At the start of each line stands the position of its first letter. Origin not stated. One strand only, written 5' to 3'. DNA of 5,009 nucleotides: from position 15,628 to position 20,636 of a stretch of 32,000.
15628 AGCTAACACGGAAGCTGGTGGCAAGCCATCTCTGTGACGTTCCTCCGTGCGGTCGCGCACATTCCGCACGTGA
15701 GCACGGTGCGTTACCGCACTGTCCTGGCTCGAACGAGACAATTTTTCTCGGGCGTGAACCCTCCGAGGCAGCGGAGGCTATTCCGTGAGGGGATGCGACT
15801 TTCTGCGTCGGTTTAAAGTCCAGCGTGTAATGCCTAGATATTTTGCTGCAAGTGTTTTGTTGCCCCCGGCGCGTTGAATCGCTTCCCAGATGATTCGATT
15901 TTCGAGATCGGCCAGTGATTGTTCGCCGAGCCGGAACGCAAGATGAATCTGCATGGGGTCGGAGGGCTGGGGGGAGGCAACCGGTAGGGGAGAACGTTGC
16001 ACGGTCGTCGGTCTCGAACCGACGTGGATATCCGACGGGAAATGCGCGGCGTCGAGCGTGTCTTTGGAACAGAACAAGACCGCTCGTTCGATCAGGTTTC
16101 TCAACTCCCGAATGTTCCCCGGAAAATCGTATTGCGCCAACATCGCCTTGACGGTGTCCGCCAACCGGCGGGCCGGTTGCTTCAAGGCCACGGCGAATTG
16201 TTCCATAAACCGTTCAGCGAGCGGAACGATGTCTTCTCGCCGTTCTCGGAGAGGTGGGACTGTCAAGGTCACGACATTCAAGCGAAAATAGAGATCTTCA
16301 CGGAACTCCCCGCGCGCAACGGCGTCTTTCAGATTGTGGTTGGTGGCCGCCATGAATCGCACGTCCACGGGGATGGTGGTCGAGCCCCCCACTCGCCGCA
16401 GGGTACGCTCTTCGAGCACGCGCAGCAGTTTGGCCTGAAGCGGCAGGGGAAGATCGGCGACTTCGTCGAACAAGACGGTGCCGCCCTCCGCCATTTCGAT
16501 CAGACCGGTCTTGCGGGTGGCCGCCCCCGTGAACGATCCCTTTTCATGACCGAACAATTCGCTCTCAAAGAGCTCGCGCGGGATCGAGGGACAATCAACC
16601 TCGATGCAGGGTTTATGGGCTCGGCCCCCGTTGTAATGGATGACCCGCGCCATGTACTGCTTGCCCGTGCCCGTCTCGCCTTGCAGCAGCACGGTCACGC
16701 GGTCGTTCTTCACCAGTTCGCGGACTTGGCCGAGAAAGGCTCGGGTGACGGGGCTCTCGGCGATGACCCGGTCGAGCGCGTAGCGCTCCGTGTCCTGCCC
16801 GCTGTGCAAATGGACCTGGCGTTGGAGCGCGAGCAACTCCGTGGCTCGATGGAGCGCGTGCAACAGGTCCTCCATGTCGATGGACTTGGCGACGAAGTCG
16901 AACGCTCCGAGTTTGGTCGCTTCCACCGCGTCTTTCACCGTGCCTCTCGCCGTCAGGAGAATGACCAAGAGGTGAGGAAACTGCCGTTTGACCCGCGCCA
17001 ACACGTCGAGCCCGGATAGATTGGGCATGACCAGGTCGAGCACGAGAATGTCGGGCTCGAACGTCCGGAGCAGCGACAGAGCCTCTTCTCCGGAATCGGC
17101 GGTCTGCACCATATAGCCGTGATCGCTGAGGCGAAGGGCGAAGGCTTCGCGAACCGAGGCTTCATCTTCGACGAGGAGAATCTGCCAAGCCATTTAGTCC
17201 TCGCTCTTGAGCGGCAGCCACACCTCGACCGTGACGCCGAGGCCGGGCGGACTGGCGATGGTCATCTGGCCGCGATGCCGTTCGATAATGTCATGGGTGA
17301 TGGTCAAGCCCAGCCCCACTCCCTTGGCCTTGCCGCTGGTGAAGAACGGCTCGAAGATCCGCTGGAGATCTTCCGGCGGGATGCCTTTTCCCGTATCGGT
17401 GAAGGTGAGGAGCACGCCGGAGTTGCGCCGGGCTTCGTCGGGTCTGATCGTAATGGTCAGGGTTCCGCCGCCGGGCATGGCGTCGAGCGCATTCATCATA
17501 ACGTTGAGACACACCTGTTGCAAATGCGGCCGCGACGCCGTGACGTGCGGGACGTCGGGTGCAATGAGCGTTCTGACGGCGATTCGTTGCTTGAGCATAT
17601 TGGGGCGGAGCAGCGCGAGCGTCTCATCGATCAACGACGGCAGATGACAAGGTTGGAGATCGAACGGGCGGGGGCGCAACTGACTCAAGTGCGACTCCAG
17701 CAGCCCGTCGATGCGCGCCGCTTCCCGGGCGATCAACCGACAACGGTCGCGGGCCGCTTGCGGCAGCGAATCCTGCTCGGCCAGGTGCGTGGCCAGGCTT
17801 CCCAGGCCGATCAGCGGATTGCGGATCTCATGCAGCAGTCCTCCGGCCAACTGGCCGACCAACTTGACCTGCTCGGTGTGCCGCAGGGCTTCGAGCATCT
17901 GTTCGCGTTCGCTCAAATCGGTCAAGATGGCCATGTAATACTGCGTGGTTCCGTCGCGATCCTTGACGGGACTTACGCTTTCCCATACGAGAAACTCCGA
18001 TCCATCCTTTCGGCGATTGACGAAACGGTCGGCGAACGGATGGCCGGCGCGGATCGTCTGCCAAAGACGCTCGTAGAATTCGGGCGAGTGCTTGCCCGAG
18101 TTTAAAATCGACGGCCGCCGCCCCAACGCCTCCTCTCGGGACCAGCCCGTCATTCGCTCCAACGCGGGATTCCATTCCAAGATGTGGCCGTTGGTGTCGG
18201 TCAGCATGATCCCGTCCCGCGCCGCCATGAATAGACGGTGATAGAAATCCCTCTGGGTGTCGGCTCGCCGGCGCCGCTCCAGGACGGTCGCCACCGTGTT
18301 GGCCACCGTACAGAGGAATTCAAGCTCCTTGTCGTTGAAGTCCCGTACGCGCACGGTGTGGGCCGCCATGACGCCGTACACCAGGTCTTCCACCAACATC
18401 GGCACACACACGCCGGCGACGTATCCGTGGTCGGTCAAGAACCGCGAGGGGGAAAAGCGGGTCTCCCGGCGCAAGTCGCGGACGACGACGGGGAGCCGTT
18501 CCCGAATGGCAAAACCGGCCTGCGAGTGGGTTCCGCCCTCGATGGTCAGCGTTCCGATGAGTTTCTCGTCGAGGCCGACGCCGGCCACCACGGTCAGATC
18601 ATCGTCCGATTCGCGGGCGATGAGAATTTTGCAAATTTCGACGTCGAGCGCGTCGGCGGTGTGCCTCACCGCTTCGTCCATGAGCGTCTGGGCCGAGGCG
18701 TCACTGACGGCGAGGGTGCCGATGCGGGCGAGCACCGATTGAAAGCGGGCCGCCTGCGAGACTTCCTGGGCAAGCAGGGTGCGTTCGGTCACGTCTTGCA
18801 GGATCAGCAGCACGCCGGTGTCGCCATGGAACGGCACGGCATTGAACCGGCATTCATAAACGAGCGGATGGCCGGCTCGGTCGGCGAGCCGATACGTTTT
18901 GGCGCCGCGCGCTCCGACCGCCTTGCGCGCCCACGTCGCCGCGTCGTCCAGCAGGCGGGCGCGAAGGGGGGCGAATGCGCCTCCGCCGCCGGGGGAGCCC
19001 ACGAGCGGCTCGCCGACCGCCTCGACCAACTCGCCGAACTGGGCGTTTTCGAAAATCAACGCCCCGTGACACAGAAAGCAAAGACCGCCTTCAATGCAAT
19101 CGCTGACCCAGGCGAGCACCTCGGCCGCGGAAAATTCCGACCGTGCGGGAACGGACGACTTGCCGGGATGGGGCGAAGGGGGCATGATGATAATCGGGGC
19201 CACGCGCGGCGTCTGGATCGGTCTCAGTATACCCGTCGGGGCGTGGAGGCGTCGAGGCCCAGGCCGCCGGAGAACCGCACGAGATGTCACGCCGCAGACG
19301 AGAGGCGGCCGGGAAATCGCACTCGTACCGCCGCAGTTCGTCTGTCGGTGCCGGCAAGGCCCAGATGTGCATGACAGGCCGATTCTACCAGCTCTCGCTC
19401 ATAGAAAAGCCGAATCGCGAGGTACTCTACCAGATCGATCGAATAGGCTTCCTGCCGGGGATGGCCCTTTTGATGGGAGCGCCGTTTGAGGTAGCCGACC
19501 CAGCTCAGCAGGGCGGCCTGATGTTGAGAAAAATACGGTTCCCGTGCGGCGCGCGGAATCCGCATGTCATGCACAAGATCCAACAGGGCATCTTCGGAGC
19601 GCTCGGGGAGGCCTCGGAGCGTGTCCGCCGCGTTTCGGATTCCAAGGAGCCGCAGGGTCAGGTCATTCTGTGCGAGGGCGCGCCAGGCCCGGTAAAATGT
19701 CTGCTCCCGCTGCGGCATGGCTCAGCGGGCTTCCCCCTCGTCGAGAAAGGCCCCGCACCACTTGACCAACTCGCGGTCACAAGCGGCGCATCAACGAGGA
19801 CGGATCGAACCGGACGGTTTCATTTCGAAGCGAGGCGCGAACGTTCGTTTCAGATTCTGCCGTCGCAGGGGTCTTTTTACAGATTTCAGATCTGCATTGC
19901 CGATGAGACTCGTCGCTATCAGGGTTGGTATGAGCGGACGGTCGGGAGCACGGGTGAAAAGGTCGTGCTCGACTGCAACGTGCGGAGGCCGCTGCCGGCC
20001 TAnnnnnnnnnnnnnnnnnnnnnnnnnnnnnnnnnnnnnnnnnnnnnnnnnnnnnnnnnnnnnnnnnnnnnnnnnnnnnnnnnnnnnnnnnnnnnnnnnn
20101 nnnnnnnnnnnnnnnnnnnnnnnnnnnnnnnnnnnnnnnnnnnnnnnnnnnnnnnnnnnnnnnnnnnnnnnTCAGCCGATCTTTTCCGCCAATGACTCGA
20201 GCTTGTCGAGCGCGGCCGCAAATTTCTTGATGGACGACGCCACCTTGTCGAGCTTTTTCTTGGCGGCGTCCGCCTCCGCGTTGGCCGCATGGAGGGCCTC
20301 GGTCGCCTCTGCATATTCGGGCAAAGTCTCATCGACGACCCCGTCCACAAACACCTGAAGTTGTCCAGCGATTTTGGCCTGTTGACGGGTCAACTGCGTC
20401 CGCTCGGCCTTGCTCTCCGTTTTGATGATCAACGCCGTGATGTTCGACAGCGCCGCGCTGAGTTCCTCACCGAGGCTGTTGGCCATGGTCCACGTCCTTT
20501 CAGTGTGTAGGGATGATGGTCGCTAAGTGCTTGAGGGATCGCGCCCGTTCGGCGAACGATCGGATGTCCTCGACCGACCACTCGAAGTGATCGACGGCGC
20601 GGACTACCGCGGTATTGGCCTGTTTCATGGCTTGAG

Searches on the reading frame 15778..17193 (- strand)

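Call 56: search_protein_families(library=pfam, proteins=[window:15778-17193:-], max_evalue=0.0001)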
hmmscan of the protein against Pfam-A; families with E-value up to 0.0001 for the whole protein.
window:15778-17193:- (471 aa): 6 families
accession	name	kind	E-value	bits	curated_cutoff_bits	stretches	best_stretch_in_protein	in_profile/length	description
PF00158.32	Sigma54_activat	-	2.9e-62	209.7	20.2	1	144-310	2-167/168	Sigma-54 interaction domain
PF00072.30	Response_reg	-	6.6e-29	100.7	30.2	1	5-114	1-110/111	Response regulator receiver domain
PF25601.1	AAA_lid_14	-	3.8e-25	88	27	1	316-397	1-82/87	AAA+ ATPase lid domain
PF14532.12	Sigma54_activ_2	-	2.8e-17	63.7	25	1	159-315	15-138/138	Sigma-54 interaction domain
PF02954.25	HTH_8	-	4.8e-11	42.6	22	1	426-465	1-40/42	Bacterial regulatory protein, Fis family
PF07728.20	AAA_5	-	7e-07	29.8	22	1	168-287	2-124/139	AAA domain (dynein-related subfamily)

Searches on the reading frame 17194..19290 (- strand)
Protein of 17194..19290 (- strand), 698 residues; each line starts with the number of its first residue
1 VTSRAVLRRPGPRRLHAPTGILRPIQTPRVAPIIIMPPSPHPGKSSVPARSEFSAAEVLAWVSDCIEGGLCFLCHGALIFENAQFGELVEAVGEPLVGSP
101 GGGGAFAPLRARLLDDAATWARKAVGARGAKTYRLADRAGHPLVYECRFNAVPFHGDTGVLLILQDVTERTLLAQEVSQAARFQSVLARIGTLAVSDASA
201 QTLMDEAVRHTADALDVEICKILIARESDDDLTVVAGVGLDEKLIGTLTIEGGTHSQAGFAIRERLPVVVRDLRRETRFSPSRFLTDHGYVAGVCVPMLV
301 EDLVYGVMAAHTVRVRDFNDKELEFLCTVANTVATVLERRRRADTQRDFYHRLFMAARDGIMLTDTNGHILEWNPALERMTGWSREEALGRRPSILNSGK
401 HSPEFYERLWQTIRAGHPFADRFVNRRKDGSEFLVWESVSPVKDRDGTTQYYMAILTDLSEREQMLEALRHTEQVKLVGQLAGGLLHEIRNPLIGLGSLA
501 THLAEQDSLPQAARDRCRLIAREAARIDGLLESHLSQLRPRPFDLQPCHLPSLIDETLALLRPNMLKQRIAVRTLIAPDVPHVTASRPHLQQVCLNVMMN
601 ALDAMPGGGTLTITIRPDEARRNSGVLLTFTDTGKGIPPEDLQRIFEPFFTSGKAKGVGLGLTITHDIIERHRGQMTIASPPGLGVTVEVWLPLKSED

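Call 56: search_protein_families(library=pfam, proteins=[window:17194-19290:-], max_evalue=0.0001)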
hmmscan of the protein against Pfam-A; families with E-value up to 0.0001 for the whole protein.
window:17194-19290:- (698 aa): 9 families
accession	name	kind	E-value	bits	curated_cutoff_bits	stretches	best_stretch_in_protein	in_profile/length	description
PF02518.31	HATPase_c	-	2.2e-26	92.9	26.4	1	587-695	3-110/111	Histidine kinase-, DNA gyrase B-, and HSP90-like ATPase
PF00989.32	PAS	-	1.9e-19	70.2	22.6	1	349-458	2-112/113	PAS fold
PF13426.13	PAS_9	-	4.1e-19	69.2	27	1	359-461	2-103/103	PAS domain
PF01590.32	GAF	-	2.7e-15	57.5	22.4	1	201-336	3-132/133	GAF domain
PF08448.16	PAS_4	-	8.3e-15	55.4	23.1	1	357-463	4-109/110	PAS fold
PF13492.12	GAF_3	-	1.9e-12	48.2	27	1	201-339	3-129/129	GAF domain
PF13185.12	GAF_2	-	4.1e-12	46.9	28.6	1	198-338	2-136/136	GAF domain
PF08447.18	PAS_3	-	1.3e-10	41.8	25.6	1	371-454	2-87/89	PAS fold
PF13188.13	PAS_8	-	1.9e-07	31.1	21.8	1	349-394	2-48/65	PAS domain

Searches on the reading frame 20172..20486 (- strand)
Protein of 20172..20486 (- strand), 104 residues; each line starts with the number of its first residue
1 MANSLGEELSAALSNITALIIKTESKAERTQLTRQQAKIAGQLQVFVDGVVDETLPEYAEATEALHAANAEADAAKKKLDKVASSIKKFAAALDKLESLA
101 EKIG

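Call 3: search_protein_families(library=pfam, proteins=[window:20172-20486:-], max_evalue=1)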
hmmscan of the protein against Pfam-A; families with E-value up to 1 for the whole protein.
window:20172-20486:- (104 aa): 5 families
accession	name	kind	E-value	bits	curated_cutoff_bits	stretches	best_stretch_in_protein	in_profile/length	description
PF24340.1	DH_2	-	0.0046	16.9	27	1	31-103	12-85/208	DBL homology domain (DH-domain)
PF06103.16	DUF948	-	0.021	15.4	37.2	1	37-96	25-87/89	Bacterial protein of unknown function (DUF948)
PF19795.4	DUF6279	-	0.022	15.2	27.7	1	34-92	8-66/195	Family of unknown function (DUF6279)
PF10046.14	BLOC1_2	-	0.073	13.9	33.4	1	59-100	47-88/96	Biogenesis of lysosome-related organelles complex-1 subunit 2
PF23923.1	DUF7262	-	0.38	11.6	27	1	48-102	33-87/132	Family of unknown function (DUF7262)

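Call 8: search_protein_families(library=ncbifam, proteins=[window:20172-20486:-], max_evalue=0.1)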
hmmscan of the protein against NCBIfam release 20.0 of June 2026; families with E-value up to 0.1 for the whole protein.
window:20172-20486:- (104 aa): 3 families
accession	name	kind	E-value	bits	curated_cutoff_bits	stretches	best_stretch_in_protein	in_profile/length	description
NF002572.0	PRK02224.1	equivalog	0.017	13.4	1087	1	25-103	182-260/888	DNA double-strand break repair ATPase Rad50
NF047515.1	SpiroCoCo_C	equivalog_domain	0.027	13.6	125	1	31-103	132-206/313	SpiroCoCo family coiled-coil protein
NF033885.1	conj_TraP_IncI1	equivalog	0.044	13.5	135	1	15-101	27-114/217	conjugal transfer protein TraP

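Call 9: search_protein_families(library=padloc, proteins=[window:20172-20486:-], max_evalue=0.1)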
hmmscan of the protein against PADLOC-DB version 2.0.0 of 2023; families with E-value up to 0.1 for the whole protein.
window:20172-20486:- (104 aa): 3 families
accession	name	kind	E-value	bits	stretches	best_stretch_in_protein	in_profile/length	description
PDLC03863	LmuB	-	0.0047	13.7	1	10-102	205-294/610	-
PDLC03859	LmuB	-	0.0098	13.1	1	7-102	388-481/611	-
PDLC04887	PDC-S06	-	0.029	10.9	1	6-98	406-495/790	-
